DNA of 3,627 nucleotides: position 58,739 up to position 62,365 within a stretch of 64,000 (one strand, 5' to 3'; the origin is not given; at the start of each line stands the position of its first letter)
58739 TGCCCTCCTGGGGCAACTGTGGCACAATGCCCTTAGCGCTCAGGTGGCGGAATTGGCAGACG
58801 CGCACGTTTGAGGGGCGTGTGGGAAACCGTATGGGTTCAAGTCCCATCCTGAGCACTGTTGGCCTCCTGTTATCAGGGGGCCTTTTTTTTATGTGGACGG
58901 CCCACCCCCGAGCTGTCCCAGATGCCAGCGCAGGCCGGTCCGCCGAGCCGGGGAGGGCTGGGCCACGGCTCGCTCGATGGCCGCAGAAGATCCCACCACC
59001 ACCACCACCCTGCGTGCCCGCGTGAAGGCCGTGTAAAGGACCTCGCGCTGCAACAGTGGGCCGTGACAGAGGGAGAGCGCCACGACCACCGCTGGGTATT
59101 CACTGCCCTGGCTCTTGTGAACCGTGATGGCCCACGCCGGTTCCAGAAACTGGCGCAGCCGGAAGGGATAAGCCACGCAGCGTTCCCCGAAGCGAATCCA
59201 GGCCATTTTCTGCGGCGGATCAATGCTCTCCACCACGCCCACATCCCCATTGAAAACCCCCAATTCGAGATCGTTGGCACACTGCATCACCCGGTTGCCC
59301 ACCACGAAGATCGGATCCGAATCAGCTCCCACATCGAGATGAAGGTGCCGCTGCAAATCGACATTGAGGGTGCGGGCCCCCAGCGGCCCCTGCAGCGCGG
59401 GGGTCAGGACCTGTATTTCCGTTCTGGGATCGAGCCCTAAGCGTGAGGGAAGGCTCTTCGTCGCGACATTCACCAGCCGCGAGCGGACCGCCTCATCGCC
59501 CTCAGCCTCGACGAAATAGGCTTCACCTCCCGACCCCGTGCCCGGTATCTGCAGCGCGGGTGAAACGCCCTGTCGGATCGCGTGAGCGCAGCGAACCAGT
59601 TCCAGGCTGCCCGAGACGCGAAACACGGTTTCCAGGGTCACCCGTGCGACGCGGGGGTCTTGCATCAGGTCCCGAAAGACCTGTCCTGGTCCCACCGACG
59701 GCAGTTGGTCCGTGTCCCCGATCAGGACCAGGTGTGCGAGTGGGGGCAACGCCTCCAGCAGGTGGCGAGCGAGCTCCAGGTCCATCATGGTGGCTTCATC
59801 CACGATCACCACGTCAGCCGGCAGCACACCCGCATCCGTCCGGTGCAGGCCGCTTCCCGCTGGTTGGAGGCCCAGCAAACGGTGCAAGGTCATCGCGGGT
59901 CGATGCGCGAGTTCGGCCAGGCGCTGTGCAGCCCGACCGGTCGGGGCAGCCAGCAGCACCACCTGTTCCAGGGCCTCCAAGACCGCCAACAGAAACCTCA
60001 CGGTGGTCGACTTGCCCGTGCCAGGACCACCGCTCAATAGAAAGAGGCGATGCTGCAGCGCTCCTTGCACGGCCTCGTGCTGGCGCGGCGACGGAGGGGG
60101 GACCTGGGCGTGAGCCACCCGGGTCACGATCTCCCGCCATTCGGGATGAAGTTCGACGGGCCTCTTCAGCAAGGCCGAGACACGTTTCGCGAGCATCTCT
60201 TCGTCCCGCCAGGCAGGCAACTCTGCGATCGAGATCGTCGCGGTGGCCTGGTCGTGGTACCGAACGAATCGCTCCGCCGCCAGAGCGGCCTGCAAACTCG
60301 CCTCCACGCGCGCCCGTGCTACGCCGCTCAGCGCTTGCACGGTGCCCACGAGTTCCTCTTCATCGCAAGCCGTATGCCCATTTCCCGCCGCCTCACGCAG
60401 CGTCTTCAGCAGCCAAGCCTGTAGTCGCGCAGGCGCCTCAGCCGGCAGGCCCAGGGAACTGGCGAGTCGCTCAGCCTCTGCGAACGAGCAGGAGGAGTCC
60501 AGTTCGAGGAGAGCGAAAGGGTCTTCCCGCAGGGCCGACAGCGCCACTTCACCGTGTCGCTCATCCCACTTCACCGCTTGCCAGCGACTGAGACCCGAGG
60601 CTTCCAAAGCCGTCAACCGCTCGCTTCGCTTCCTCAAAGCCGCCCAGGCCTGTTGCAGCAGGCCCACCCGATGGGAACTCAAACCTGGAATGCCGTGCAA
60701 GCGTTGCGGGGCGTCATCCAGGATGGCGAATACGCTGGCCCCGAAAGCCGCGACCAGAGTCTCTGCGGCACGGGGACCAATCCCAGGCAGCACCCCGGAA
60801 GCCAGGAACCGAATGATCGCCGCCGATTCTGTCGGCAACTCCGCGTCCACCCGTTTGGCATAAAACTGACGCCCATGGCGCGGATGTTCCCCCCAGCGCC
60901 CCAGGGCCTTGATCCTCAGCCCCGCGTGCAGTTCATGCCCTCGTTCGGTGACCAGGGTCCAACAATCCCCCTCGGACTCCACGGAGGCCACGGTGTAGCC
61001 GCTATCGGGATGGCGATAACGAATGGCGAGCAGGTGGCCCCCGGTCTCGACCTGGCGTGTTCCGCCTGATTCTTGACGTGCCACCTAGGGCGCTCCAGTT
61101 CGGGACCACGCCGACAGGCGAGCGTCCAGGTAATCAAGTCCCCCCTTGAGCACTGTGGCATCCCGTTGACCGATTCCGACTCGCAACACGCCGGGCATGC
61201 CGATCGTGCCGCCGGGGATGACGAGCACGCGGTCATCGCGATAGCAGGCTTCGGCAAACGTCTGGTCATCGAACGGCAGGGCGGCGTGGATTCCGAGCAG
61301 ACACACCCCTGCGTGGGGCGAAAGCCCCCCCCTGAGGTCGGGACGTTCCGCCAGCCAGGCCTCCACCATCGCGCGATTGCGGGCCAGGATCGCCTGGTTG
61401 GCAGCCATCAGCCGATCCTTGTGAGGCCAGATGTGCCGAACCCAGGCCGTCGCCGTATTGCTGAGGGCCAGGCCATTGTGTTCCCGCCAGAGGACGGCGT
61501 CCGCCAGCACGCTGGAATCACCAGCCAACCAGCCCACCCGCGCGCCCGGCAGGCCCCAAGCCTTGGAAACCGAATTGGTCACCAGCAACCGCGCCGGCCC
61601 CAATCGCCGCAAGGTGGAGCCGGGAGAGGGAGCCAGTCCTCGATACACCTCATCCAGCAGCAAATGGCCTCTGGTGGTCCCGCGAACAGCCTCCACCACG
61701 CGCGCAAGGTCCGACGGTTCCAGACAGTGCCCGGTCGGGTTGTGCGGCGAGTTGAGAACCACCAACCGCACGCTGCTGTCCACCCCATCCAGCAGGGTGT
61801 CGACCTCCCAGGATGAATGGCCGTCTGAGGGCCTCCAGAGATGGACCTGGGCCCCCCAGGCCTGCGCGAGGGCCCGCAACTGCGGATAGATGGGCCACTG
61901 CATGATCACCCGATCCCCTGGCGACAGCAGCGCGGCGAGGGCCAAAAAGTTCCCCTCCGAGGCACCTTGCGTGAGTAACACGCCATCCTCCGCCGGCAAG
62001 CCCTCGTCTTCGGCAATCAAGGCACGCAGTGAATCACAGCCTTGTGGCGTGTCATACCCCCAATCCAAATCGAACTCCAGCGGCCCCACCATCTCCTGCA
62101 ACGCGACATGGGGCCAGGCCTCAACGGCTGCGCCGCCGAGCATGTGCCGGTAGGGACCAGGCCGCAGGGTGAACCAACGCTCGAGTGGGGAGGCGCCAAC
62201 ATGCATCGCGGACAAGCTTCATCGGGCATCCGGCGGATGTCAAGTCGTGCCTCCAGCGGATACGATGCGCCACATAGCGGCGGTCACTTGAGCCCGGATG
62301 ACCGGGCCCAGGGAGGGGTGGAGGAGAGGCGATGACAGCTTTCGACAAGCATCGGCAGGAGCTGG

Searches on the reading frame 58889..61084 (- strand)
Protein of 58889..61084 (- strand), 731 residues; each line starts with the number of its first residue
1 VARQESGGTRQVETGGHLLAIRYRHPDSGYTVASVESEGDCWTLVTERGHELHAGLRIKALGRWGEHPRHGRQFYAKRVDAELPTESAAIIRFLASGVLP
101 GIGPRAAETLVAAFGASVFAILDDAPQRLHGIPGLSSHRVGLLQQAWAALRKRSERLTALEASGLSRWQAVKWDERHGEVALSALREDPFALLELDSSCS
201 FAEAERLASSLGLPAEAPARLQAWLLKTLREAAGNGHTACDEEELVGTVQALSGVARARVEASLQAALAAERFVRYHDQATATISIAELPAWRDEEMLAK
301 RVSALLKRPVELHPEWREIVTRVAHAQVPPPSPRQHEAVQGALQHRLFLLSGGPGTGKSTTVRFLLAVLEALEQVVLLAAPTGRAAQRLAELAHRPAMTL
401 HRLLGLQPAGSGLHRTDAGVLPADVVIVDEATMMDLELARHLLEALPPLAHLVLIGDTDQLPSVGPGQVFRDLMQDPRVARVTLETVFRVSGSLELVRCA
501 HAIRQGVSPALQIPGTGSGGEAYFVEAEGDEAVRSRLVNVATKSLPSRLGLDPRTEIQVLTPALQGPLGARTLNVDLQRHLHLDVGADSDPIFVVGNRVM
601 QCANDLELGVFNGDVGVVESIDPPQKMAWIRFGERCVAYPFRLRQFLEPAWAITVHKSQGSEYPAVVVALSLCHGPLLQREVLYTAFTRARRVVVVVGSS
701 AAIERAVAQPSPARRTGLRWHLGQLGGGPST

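Call 91: search_protein_families(library=pfam, proteins=[window:58889-61084:-], max_evalue=0.0001)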
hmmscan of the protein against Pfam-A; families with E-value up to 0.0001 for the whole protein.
window:58889-61084:- (731 aa): 9 families
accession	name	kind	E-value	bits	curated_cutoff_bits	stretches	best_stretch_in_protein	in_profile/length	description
PF13604.12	AAA_30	-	2.1e-39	135.7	27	1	332-510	3-176/191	AAA domain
PF13245.12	AAA_19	-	6.3e-38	130.4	25.1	1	335-466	1-134/134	AAA domain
PF13538.12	UvrD_C_2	-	2e-15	56.8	27.4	1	649-697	1-52/52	UvrD-like helicase C-terminal domain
PF14490.11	HHH_RecD2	-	9.1e-14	51.6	27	1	155-238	7-91/92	ATP-dependent RecD2 DNA helicase HHH domain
PF23139.1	OB_YrrC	-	3.6e-12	46.5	27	1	15-84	5-76/76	ATP-dependent DNA helicase YrrC, OB-fold domain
PF13086.12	AAA_11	-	2.9e-11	44.1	27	1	334-393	5-72/257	AAA domain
PF18335.7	SH3_13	-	3.8e-11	43.1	41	1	573-632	1-65/65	ATP-dependent RecD-like DNA helicase SH3 domain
PF01443.25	Viral_helicase1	-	1.5e-09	38.4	21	0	649-696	178-226/228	Viral superfamily 1 RNA helicase core domain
PF13401.12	AAA_22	-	4.5e-05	24.2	27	0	345-457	5-123/130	AAA domain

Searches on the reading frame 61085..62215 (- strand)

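Call 91: search_protein_families(library=pfam, proteins=[window:61085-62215:-], max_evalue=0.0001)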
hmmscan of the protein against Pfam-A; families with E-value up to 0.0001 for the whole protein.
window:61085-62215:- (376 aa): 1 family
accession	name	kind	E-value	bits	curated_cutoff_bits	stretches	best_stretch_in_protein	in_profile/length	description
PF00155.27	Aminotran_1_2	-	5.2e-35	121.7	19.7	1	53-350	37-349/361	Aminotransferase class I and II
